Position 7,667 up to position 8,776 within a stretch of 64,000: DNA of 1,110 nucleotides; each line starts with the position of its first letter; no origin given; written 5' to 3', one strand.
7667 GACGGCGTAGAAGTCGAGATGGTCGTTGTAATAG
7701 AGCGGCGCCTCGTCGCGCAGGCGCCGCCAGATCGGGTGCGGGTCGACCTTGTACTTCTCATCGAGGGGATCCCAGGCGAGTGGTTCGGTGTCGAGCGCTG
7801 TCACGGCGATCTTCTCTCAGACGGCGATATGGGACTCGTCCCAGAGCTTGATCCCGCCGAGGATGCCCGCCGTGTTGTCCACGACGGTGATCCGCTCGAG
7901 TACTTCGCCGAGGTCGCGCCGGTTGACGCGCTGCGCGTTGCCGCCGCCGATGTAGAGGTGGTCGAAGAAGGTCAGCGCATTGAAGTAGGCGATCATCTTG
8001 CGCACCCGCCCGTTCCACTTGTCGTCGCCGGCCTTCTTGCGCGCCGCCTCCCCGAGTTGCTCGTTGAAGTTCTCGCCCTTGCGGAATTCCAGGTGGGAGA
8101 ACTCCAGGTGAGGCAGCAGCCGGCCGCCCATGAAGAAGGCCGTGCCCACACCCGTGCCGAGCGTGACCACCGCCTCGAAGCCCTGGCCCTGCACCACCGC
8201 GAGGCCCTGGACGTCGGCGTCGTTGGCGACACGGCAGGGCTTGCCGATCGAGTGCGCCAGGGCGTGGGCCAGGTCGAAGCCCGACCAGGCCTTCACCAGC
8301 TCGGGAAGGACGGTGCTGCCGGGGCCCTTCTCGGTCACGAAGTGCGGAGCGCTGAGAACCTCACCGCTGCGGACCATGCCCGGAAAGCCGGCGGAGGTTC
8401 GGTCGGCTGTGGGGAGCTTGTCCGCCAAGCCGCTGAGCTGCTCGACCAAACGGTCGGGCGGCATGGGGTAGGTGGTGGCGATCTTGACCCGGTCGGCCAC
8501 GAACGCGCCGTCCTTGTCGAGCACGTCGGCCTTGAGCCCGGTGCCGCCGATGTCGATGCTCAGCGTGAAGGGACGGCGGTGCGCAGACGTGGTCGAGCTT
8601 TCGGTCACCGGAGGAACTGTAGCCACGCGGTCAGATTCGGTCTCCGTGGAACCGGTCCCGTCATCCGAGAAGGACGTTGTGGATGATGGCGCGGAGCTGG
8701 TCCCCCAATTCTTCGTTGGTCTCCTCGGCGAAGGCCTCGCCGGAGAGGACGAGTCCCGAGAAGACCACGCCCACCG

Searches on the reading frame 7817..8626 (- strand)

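Call 9: search_protein_families(library=pfam, proteins=[window:7817-8626:-], max_evalue=0.01)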
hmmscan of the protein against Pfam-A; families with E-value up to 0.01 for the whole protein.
window:7817-8626:- (269 aa): 1 family
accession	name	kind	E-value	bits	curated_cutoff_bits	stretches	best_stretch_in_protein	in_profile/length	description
PF00480.26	ROK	-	7.5e-11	42.5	22.9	1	22-170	2-144/294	ROK family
